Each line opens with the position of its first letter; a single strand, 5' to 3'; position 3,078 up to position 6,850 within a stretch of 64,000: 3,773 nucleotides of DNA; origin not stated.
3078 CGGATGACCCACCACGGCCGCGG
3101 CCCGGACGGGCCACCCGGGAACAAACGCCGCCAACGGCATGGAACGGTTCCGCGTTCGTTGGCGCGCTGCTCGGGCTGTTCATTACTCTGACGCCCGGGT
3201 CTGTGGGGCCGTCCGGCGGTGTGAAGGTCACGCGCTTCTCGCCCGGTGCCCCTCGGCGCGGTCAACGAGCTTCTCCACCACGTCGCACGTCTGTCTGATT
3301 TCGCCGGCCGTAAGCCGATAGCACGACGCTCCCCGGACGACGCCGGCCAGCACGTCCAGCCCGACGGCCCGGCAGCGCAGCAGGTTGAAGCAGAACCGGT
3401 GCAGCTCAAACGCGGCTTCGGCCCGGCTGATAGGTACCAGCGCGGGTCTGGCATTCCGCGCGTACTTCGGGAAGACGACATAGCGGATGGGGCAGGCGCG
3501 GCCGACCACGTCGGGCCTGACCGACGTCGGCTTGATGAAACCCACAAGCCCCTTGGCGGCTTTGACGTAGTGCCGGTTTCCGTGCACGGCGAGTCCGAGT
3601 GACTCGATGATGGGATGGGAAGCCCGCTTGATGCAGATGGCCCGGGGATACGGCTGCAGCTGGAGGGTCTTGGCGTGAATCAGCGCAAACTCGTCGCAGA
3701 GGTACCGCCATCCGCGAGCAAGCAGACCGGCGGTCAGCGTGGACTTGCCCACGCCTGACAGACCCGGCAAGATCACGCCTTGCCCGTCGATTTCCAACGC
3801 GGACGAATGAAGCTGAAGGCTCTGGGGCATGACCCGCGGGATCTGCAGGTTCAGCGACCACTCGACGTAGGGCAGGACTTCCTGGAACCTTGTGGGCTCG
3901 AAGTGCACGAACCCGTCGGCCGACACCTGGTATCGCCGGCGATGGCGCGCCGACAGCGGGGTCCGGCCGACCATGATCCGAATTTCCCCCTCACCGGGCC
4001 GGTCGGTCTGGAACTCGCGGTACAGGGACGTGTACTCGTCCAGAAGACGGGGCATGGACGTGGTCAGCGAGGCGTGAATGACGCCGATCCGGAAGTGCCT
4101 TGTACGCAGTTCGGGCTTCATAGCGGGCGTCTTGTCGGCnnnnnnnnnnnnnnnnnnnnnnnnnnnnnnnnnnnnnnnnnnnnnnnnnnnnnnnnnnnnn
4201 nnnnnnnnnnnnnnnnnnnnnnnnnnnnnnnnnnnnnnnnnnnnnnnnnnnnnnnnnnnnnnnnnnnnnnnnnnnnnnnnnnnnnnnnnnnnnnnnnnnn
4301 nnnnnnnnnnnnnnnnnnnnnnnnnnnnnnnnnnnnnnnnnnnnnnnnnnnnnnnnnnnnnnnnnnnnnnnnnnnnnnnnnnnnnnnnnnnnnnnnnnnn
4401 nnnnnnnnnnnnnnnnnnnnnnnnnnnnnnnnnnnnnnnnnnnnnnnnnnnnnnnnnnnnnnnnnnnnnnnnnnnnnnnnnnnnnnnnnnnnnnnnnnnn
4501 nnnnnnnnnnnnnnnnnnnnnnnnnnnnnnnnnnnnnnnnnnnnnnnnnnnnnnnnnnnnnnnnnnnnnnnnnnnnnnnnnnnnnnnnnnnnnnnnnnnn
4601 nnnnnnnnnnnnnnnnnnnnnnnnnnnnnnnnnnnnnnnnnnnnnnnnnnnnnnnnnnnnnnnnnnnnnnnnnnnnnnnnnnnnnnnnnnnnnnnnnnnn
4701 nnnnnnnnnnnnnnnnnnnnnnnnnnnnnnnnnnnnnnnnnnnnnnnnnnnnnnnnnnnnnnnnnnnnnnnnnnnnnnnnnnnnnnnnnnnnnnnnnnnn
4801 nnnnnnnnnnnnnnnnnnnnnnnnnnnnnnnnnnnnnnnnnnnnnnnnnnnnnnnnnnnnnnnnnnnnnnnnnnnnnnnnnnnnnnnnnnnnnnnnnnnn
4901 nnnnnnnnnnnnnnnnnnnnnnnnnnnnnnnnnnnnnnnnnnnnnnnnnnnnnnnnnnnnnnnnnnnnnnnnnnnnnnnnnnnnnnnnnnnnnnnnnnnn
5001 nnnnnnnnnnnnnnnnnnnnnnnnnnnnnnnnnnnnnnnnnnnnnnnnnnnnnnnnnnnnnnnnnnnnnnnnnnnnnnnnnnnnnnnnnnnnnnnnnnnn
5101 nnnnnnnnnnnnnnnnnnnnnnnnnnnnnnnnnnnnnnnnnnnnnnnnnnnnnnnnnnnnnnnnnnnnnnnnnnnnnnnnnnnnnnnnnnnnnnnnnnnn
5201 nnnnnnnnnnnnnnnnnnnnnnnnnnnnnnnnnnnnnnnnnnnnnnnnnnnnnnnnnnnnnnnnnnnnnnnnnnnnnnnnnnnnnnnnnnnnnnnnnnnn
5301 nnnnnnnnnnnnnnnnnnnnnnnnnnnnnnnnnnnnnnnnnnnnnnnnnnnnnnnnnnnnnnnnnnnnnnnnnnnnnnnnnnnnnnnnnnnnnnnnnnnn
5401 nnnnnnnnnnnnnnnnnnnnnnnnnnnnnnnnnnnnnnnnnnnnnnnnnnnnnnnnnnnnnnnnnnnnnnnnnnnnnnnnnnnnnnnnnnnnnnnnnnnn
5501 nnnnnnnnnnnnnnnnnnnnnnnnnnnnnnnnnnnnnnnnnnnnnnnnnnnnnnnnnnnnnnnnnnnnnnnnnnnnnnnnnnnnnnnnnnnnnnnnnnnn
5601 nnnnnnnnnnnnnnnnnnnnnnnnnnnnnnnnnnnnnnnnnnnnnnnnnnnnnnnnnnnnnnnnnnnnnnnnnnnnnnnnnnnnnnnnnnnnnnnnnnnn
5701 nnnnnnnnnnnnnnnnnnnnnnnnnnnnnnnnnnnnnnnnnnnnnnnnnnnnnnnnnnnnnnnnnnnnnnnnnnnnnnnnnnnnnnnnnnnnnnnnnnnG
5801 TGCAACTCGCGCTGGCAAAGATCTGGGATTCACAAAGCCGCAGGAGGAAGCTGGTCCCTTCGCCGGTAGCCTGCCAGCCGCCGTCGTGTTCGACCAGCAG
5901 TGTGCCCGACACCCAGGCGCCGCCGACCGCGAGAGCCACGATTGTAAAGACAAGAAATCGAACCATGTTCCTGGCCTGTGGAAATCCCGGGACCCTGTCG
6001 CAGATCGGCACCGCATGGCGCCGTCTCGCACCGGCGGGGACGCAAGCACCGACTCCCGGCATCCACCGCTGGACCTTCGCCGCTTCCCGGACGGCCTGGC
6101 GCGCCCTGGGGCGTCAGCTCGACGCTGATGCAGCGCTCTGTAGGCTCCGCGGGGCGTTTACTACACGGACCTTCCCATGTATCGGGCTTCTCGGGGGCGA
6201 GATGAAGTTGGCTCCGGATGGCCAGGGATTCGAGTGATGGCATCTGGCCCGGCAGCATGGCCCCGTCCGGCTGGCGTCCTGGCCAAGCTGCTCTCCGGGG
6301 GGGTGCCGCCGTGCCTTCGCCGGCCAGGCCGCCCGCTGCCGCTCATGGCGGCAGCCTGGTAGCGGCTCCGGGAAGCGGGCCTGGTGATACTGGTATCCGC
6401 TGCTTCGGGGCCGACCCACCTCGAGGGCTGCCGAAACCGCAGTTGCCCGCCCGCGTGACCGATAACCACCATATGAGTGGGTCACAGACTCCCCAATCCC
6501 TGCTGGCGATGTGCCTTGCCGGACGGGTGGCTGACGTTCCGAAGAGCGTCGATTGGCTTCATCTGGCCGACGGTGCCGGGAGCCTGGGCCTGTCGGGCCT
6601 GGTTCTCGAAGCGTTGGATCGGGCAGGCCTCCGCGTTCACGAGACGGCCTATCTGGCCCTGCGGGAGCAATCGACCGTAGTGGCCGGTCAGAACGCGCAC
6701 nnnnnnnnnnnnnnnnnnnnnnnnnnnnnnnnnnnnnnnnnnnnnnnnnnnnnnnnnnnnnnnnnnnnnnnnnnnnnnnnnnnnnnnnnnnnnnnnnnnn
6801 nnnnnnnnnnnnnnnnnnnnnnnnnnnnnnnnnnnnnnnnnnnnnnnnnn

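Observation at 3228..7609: HPr-kinase-like / PqqD / NTP_transf_5 triad: peptide-tailoring enzymes with no core RiPP enzyme and no visible precursor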

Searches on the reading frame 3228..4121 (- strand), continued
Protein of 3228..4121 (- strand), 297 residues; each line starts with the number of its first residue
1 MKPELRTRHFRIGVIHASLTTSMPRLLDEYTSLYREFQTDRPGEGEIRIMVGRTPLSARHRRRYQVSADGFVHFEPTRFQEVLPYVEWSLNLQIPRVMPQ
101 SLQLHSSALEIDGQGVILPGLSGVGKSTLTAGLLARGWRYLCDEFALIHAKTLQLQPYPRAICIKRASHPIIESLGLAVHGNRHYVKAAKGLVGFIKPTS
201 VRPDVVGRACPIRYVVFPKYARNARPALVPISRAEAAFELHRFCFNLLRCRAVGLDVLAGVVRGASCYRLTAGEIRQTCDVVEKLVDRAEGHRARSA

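Call 54: search_protein_families(library=pfam, proteins=[L017:10789-11847:+, L017:11900-13405:+, L017:14108-14770:-, L022:7110-8207:+, L022:8212-9717:+], max_evalue=0.001)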
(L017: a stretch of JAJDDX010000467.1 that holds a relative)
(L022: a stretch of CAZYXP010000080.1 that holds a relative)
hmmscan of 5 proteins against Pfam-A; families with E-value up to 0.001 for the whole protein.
L017:10789-11847:+ (352 aa): 4 families
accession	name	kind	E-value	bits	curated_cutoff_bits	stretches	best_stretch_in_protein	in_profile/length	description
PF00535.33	Glycos_transf_2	-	7.6e-21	75.2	23.3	1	28-140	2-115/168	Glycosyl transferase family 2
PF13641.12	Glyco_tranf_2_3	-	2.9e-06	27.9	27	1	26-139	3-121/230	Glycosyltransferase like family 2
PF10111.15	Glyco_tranf_2_2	-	2.6e-05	24.3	27.3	1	55-126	31-104/276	Glycosyltransferase like family 2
PF13506.12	Glyco_transf_21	-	0.00086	19.3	21.7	0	98-147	25-73/174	Glycosyl transferase family 21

L017:11900-13405:+ (501 aa): 4 families
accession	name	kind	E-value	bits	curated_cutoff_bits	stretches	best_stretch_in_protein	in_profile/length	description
PF13579.12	Glyco_trans_4_4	-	1e-14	55.6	29.7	1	36-250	6-158/158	Glycosyl transferase 4-like domain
PF13439.12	Glyco_transf_4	-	2.7e-13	50.7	28.5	1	134-254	51-169/170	Glycosyltransferase Family 4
PF13692.12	Glyco_trans_1_4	-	2.1e-08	35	27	1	289-420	15-138/142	Glycosyl transferases group 1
PF00534.26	Glycos_transf_1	-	2.5e-05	24.3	26.4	1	293-423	32-157/172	Glycosyl transferases group 1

L017:14108-14770:- (220 aa): 2 families
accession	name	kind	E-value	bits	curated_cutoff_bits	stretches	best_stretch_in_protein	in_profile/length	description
PF00753.33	Lactamase_B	-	2.6e-26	93.2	22.7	1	19-200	5-196/196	Metallo-beta-lactamase superfamily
PF12706.13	Lactamase_B_2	-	6.6e-10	39.4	27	1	33-159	4-142/200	Beta-lactamase superfamily domain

L022:7110-8207:+ (365 aa): 1 family
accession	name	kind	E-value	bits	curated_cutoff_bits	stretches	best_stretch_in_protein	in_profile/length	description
PF00535.33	Glycos_transf_2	-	1.1e-15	58.4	23.3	1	39-150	1-113/168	Glycosyl transferase family 2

L022:8212-9717:+ (501 aa): 4 families
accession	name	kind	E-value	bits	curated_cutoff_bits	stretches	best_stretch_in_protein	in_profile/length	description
PF13692.12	Glyco_trans_1_4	-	1.6e-12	48.3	27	1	294-429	13-140/142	Glycosyl transferases group 1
PF13439.12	Glyco_transf_4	-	6.6e-12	46.2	28.5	1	123-259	35-167/170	Glycosyltransferase Family 4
PF13579.12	Glyco_trans_4_4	-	7.4e-09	36.6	29.7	1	133-250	60-151/158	Glycosyl transferase 4-like domain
PF00534.26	Glycos_transf_1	-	3.3e-05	23.9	26.4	1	300-430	32-157/172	Glycosyl transferases group 1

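Call 57: search_dna_similar(query=window:3228-4121:-, collection=plasmids, mode=protein, max_evalue=0.001, max_rows=15)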
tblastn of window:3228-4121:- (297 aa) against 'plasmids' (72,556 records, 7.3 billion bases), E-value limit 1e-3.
Records with a match: 11; places in all: 11; records where one place covers at least 80% of the query: 0.
Best place of each record, by identity: <60% 11.
By first word of the organism name: Sinorhizobium 4; Vibrio 3; Mesorhizobium 1; Methylosinus 1; Sphingomonas 1; Methylobacterium 1.
By predicted mobility (MOB-suite, as given by PLSDB): non-mobilizable 10; mobilizable 1.
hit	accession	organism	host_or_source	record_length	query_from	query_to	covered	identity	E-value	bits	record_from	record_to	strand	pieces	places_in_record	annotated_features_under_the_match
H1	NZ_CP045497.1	Mesorhizobium sp. INR15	pure culture,nutrient broth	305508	99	285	63%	31.8%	3e-11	71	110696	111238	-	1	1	hypothetical protein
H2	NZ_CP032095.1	Vibrio alfacsensis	Solea senegalensis,whole ...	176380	74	263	64%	28.4%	7e-17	88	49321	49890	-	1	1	HprK-related kinase A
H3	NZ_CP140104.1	Vibrio alfacsensis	Scophthalmus maximus,intestinal tract ...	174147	74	263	64%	28.4%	8e-17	88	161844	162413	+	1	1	HprK-related kinase A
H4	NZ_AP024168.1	Vibrio alfacsensis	-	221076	74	263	64%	28.4%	8e-17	88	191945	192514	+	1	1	HprK-related kinase A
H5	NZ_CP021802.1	Sinorhizobium meliloti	Medicago sativa,Single Cell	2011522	80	271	65%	26.9%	9e-6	54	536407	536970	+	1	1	none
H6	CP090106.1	Sinorhizobium meliloti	Medicago,Cell culture,Plant nodule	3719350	80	271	65%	26.9%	3e-5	53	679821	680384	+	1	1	serine kinase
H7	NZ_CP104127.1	Sinorhizobium sp. M103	Phaseolus vulgaris,cell ...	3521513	80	284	69%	24.3%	3e-4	50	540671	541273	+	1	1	none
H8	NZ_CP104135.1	Sinorhizobium sp. C101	Phaseolus vulgaris,cell ...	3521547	80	284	69%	24.3%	3e-4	50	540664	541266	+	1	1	none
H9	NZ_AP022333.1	Methylosinus sp. C49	-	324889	103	287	62%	24.2%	5e-8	62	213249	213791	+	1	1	hypothetical protein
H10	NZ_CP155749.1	Sphingomonas parapaucimobilis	Chinese cabbage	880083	75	183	37%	35.8%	5e-9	64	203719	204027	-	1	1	HprK-related kinase A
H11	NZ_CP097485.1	Methylobacterium tardum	single cell,freshwater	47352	104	166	21%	38.1%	4e-4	49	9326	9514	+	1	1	PqqD family peptide modification chaperone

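Call 58: get_annotated_region(hit=H2, flank=7000)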
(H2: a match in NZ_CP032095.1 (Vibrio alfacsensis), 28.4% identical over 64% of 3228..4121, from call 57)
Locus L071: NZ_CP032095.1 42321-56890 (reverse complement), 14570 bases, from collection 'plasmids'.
description: Vibrio alfacsensis strain CAIM 1831 plasmid pVa1, complete sequence
organism: Vibrio alfacsensis (NCBI taxid 1074311)
taxonomy: Bacteria; Pseudomonadota; Gammaproteobacteria; Vibrionales; Vibrionaceae; Vibrio; Vibrio alfacsensis
host: -; source: Solea senegalensis,whole organism,Gill,gill; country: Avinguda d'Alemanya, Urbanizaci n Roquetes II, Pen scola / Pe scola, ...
typing (MOB-suite, as given by PLSDB): non-mobilizable
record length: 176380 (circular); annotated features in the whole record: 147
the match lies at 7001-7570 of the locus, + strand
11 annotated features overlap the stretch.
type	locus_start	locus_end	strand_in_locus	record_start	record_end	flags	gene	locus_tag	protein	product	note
CDS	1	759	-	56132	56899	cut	-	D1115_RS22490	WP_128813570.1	enoyl-CoA hydratase family protein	-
CDS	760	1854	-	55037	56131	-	-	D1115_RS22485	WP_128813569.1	nitronate monooxygenase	-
CDS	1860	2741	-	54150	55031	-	-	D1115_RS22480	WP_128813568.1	enoyl-CoA hydratase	-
CDS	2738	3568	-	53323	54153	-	-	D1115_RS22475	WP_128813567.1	ketoacid CoA transferase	-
CDS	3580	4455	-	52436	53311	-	-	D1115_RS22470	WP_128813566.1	CoA-transferase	-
CDS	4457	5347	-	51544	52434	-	-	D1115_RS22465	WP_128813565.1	VOC family protein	-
CDS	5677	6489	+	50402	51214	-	-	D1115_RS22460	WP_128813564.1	hypothetical protein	-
CDS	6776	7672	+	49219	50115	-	-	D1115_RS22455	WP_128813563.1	HprK-related kinase A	-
CDS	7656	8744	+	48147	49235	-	-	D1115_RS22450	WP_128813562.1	nucleotidyltransferase family protein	-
CDS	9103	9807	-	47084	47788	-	phnR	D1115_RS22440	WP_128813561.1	phosphonate utilization transcriptional regulator PhnR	GO:0006355 - regulation of DNA-templated transcription [Evidence IEA]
CDS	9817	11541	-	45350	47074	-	-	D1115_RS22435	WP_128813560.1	putative 2-aminoethylphosphonate ABC transporter permease subunit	GO:0033223 - 2-aminoethylphosphonate transport [Evidence IEA]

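Call 59: get_annotated_region(hit=H10, flank=7000)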
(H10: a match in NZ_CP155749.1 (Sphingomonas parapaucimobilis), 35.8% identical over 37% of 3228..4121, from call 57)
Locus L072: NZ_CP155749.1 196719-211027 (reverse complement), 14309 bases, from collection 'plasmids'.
description: Sphingomonas parapaucimobilis strain YK209 plasmid unnamed1, complete sequence
organism: Sphingomonas parapaucimobilis (NCBI taxid 28213)
taxonomy: Bacteria; Pseudomonadota; Alphaproteobacteria; Sphingomonadales; Sphingomonadaceae; Sphingomonas; Sphingomonas parapaucimobilis
host: -; source: Chinese cabbage; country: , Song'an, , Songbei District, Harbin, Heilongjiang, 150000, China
typing (MOB-suite, as given by PLSDB): non-mobilizable
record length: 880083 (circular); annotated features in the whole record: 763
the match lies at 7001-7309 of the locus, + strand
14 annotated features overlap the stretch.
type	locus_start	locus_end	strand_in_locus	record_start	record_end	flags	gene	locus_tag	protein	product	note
CDS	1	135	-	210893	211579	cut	phoU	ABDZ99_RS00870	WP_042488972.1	phosphate signaling complex protein PhoU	GO:0006817 - phosphate ion transport [Evidence IEA]; GO:0051049 - regulation of transport [Evidence IEA]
CDS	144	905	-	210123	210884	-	pstB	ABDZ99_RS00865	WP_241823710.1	phosphate ABC transporter ATP-binding protein PstB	GO:0006817 - phosphate ion transport [Evidence IEA]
CDS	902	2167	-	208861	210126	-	pstA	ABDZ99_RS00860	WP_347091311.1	phosphate ABC transporter permease PstA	GO:0006817 - phosphate ion transport [Evidence IEA]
CDS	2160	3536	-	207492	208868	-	pstC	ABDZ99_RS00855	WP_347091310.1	phosphate ABC transporter permease subunit PstC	GO:0006817 - phosphate ion transport [Evidence IEA]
CDS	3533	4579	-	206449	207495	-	-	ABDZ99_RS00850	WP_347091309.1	substrate-binding domain-containing protein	-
CDS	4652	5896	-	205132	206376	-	-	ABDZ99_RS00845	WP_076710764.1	ATP-binding protein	-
CDS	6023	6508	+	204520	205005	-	-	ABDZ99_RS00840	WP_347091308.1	hypothetical protein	-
CDS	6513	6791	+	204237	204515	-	-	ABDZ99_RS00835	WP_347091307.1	HPr-rel-A system PqqD family peptide chaperone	-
CDS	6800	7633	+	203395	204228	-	-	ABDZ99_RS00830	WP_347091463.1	HprK-related kinase A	-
CDS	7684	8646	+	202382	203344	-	-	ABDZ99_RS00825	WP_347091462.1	nucleotidyltransferase family protein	-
CDS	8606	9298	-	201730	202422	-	-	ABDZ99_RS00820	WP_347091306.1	HAD-IA family hydrolase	GO:0008152 - metabolic process [Evidence IEA]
CDS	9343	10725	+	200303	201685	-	glmU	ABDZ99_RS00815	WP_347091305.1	bifunctional UDP-N-acetylglucosamine diphosphorylase/glucosamine-1-phosphate N-acetyltransferase GlmU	GO:0000902 - cell morphogenesis [Evidence IEA]; GO:0009252 - peptidoglycan biosynthetic process [Evidence IEA]; ...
CDS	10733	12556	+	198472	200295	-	glmS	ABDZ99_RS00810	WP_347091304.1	glutamine--fructose-6-phosphate transaminase (isomerizing)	GO:0006040 - amino sugar metabolic process [Evidence IEA]; GO:0009252 - peptidoglycan biosynthetic process [Evidence ...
CDS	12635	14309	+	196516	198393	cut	-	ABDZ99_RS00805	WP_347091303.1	EAL domain-containing protein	-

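Call 63: search_protein_families(library=pfam, proteins=[L072:6023-6508:+, L071:5677-6489:+], max_evalue=10)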
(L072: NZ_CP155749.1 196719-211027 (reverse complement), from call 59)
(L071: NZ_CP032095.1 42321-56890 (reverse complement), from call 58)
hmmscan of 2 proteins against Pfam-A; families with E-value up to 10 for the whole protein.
L072:6023-6508:+ (161 aa): 0 families

L071:5677-6489:+ (270 aa): 1 family
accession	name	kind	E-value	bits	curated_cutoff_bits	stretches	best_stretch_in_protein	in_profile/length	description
PF13390.11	DUF4108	-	0.09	13.1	27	1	198-251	34-89/145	Protein of unknown function (DUF4108)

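Call 81: get_annotated_region(hit=H1, flank=3500)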
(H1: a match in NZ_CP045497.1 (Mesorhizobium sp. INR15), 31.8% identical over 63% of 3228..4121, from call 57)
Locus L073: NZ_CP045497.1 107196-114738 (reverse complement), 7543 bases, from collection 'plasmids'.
description: Mesorhizobium sp. INR15 plasmid unnamed1
organism: Mesorhizobium sp. INR15 (NCBI taxid 2654248)
taxonomy: Bacteria; Pseudomonadota; Alphaproteobacteria; Hyphomicrobiales; Phyllobacteriaceae; Mesorhizobium; Mesorhizobium sp. INR15
host: -; source: pure culture,nutrient broth; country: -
typing (MOB-suite, as given by PLSDB): non-mobilizable
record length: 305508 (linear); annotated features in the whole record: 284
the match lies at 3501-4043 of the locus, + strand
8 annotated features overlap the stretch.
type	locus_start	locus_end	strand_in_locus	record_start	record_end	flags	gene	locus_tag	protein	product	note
CDS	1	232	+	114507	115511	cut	-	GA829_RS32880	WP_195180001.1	rhamnose ABC transporter substrate-binding protein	-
CDS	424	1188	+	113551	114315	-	-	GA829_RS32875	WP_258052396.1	glutamine amidotransferase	-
CDS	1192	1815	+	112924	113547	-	-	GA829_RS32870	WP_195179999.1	nucleoside/nucleotide kinase family protein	-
CDS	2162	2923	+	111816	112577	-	-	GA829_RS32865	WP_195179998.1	hypothetical protein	-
CDS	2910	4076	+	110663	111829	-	-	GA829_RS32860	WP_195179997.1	hypothetical protein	-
CDS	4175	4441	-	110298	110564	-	-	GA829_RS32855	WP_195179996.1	hypothetical protein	-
CDS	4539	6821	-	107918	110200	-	-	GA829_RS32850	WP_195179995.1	DUF6165 family protein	-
CDS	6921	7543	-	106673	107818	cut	-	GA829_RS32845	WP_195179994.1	nucleotidyltransferase family protein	-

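Call 82: get_annotated_region(hit=H9, flank=3500)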
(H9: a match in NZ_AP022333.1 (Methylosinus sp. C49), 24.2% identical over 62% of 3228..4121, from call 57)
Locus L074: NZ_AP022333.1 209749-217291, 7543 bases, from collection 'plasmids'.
description: Methylosinus sp. C49 isolate Methylosinus sp. C49 plasmid pMSC49a, complete sequence
organism: Methylosinus sp. C49 (NCBI taxid 2699395)
taxonomy: Bacteria; Pseudomonadota; Alphaproteobacteria; Hyphomicrobiales; Methylocystaceae; Methylosinus; Methylosinus sp. C49
host: -; source: -; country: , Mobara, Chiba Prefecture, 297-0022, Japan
typing (MOB-suite, as given by PLSDB): non-mobilizable
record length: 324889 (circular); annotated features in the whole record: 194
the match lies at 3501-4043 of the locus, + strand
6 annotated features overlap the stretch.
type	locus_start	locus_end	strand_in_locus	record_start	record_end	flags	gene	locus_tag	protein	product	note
CDS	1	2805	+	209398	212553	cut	-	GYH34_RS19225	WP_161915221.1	CusA/CzcA family heavy metal efflux RND transporter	-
CDS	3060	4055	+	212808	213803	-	-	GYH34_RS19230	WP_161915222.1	hypothetical protein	-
CDS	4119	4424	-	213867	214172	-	-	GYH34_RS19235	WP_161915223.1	hypothetical protein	-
CDS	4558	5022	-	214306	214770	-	-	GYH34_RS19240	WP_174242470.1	hypothetical protein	-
CDS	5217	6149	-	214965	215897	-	-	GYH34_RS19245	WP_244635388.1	acyl-CoA desaturase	GO:0006633 - fatty acid biosynthetic process [Evidence IEA]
CDS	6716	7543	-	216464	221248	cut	-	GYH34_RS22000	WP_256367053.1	non-ribosomal peptide synthetase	-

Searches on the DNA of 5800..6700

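Call 38: search_rna_families(source=window, start=5800, end=6700, threshold=evalue, max_evalue=1)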
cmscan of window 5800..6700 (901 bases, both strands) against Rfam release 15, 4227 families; matches with E-value up to 1: 0.
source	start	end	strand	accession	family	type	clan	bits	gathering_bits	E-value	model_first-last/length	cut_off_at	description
